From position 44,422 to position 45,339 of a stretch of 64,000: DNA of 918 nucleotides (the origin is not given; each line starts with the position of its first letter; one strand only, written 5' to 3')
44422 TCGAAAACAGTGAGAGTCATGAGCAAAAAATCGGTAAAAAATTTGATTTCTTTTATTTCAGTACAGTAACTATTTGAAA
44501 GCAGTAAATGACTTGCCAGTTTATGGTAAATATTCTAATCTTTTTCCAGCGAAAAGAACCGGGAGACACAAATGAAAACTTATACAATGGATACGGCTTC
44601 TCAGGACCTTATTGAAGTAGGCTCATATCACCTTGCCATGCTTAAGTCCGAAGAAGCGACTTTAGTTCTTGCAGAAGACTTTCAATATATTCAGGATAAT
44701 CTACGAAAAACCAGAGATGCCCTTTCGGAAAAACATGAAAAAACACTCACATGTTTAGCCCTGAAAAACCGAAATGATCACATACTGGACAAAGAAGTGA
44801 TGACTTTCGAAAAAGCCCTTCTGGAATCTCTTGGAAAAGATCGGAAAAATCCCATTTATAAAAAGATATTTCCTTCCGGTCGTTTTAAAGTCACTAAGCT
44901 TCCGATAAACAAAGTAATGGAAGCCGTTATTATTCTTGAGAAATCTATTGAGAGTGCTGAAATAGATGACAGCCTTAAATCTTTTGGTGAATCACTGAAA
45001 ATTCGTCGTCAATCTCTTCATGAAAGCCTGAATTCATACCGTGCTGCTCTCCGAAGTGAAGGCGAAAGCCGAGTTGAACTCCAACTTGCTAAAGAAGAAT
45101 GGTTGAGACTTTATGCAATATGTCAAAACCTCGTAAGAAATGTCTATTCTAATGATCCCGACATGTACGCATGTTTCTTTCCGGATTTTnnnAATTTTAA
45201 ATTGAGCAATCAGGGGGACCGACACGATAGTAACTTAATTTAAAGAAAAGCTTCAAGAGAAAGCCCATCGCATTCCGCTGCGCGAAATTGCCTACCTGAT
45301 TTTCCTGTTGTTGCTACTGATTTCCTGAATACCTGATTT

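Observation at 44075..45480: A 206-aa ORF flanked by direct repeats of about 230 bp (Repeat B) that contain a 13-bp inverted repeat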

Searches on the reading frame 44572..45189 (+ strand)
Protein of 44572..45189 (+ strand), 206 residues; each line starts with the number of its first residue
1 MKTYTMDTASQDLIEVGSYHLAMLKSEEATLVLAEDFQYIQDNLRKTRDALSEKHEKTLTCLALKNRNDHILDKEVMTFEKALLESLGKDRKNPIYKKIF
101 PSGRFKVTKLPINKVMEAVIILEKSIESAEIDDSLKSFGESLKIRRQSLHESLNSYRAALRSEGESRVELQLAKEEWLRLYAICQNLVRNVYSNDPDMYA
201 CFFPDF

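Call 8: find_encoding_contigs(protein=window:44572-45189:+, flank=10000, max_places=10)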
Protein window:44572-45189:+ (206 aa): 3 contigs read that carry it; 2 places shown.
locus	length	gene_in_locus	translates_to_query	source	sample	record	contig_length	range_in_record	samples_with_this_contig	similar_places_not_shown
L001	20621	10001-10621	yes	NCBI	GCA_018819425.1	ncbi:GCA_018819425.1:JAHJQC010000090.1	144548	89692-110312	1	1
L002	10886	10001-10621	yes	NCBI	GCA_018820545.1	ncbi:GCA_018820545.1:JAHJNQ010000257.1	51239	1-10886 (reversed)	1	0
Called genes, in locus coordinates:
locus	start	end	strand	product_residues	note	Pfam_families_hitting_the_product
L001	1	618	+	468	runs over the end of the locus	PF00413:Peptidase_M10 (weak), PF17957:Big_7 (weak), PF19077:Big_13 (faint)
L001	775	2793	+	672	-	-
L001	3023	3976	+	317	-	PF00657:Lipase_GDSL, PF13472:Lipase_GDSL_2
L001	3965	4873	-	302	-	PF01545:Cation_efflux, PF16916:ZT_dimer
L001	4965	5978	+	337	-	PF06725:3D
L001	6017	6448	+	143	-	-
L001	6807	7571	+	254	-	-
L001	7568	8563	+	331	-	PF16138:DUF4846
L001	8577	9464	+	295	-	PF12773:DZR (faint), PF24463:DUF7577 (faint), PF13240:Zn_Ribbon_1 (faint)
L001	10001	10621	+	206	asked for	-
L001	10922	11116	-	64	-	-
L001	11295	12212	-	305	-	-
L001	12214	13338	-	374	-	-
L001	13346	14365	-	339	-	PF00498:FHA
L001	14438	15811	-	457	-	PF00079:Serpin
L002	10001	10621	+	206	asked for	-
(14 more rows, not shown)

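Call 18: search_protein_families(library=pfam, proteins=[window:44572-45189:+], max_evalue=0.1)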
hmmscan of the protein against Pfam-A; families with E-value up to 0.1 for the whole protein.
window:44572-45189:+ (206 aa): 0 families

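Call 19: search_protein_families(library=ncbifam, proteins=[window:44572-45189:+], max_evalue=0.1)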
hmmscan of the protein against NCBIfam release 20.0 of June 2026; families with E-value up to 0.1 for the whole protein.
window:44572-45189:+ (206 aa): 1 family
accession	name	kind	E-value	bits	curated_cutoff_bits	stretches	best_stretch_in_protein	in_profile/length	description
TIGR03903.1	TOMM_kin_cyc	equivalog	0.082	10.7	705.75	1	10-106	616-712/1267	TOMM system kinase/cyclase fusion protein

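Call 20: find_homologous_proteins(query=window:44572-45189:+, max_evalue=0.001)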
Query window:44572-45189:+ (206 aa): 2 proteins with E <= 0.001 among 175 candidates.
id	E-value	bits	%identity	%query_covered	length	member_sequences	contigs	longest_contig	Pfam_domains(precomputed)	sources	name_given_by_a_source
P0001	1.1e-124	432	97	100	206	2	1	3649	-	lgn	-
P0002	1.5e-94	334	71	100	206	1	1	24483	-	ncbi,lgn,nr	ncbi:MAG: hypothetical protein JXR95_03030 [Deltaproteobacteria bacterium]|nr:hypothetical protein [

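Call 21: find_encoding_contigs(protein=P0002, flank=10000)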
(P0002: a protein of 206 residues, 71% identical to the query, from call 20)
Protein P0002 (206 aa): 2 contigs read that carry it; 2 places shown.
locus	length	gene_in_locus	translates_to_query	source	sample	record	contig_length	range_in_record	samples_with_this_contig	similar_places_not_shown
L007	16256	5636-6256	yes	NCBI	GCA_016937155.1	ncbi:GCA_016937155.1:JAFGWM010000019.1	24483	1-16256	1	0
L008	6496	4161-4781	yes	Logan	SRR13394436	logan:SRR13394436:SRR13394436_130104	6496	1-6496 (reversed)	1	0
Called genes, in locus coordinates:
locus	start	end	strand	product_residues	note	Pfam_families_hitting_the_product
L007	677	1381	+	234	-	-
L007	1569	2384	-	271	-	PF01210:NAD_Gly3P_dh_N (faint), PF03807:F420_oxidored, PF07991:KARI_N (weak), PF14748:P5CR_dimer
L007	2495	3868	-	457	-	PF02412:TSP_3 (weak)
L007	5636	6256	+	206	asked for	-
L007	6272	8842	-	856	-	PF02739:5_3_exonuc_N, PF01612:DNA_pol_A_exo1 (faint), PF01367:5_3_exonuc, PF00476:DNA_pol_A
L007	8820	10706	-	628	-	PF01541:GIY-YIG, PF27096:UvrC_M, PF02151:UVR, PF22920:UvrC_RNaseH, PF08459:UvrC_RNaseH_dom, PF12826:HHH_2, PF14520:HHH_5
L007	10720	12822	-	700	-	PF19077:Big_13 (faint)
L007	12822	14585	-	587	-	PF05580:Peptidase_S55 (weak)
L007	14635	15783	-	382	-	PF13360:PQQ_2 (faint)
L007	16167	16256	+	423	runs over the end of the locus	-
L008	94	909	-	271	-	PF01210:NAD_Gly3P_dh_N (faint), PF03807:F420_oxidored, PF07991:KARI_N (weak), PF14748:P5CR_dimer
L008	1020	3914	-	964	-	PF01979:Amidohydro_1, PF07969:Amidohydro_3 (weak), PF02412:TSP_3 (weak)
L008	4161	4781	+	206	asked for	-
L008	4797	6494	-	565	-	?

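Call 22: find_encoding_contigs(protein=P0001, flank=10000)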
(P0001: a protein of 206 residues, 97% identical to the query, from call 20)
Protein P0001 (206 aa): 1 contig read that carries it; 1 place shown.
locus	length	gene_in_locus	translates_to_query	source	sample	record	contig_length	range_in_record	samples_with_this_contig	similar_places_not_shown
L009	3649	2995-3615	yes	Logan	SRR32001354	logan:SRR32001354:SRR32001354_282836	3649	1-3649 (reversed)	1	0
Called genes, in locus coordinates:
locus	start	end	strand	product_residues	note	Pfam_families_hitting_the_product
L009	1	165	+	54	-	?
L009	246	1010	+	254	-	-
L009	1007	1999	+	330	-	PF16138:DUF4846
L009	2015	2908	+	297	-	PF12773:DZR (faint)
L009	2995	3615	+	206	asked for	-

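Call 64: search_protein_representatives(protein=window:44572-45189:+)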
Query: 206 residues. Proteins with E-value up to 0.001 (for the whole library): 84; up to 1e-10: 16; up to 1e-30: 2. The best 84 are listed.
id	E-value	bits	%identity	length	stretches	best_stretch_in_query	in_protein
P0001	3.5e-125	431.7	97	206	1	1-206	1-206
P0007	6.5e-39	150.5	41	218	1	8-196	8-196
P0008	7.8e-23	98.0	28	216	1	1-205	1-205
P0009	1.5e-20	90.6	32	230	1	13-204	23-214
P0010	1.2e-17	81.2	31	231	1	6-188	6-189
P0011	1.4e-15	74.4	31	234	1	5-184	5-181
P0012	1.6e-14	71.0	29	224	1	9-203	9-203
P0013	1.8e-14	70.8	27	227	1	7-206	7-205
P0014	1.5e-13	67.8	29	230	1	9-183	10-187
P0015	4.4e-12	63.0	28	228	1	5-179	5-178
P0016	7.6e-12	62.2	27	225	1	9-192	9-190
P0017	1.2e-11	61.6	27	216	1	13-203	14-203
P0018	2.8e-11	60.4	27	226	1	8-192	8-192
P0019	2.9e-11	60.3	26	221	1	8-185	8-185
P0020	3.1e-11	60.2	28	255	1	13-199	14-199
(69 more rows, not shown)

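Call 66: search_protein_families(library=pfam, alignment_id=A6, max_evalue=0.01)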
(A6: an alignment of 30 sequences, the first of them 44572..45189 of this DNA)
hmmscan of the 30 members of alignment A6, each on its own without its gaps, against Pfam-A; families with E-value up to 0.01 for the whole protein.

A. member 1, window:44572-45189:+ (206 aa): 0 families

B. families by the number of members that match (of 30 scanned): 7 families
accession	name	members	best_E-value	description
PF06746.16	DUF1216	1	0.00024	Protein of unknown function (DUF1216)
PF00669.25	Flagellin_N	1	0.00052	Bacterial flagellin N-terminal helical region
PF07739.18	TipAS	1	0.0013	TipAS antibiotic-recognition domain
PF05873.17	Mt_ATP-synt_D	1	0.0034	ATP synthase D chain, mitochondrial (ATP5H)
PF19726.4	DUF6218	1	0.0054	Family of unknown function (DUF6218)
PF04375.19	HemX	1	0.0073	HemX, putative uroporphyrinogen-III C-methyltransferase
PF10392.15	COG5_N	1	0.0077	Conserved oligomeric Golgi complex subunit 5, N-terminal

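Call 67: search_solved_structures(query=A6, max_evalue=1)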
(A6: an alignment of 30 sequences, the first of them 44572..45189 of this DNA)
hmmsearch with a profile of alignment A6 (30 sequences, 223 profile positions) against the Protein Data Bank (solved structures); distinct sequences matched with E-value up to 1: 4.
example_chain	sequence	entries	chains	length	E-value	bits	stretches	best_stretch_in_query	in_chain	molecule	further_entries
9dkk_D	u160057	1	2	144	0.0082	19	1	54-83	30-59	Miniprotein cb3_GGGSGGGS_SB175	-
9dgo_C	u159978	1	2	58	0.018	17.9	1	49-83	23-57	Designed miniprotein cb_3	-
1eke_A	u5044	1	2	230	0.026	17.3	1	164-207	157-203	RIBONUCLEASE HII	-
9cfs_A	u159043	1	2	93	0.043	16.6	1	112-165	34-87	Long regulatory protein rop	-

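Call 76: search_protein_families(library=phrogs, proteins=[window:44572-45189:+], max_evalue=0.01)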
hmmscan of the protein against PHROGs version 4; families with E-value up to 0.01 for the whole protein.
window:44572-45189:+ (206 aa): 0 families
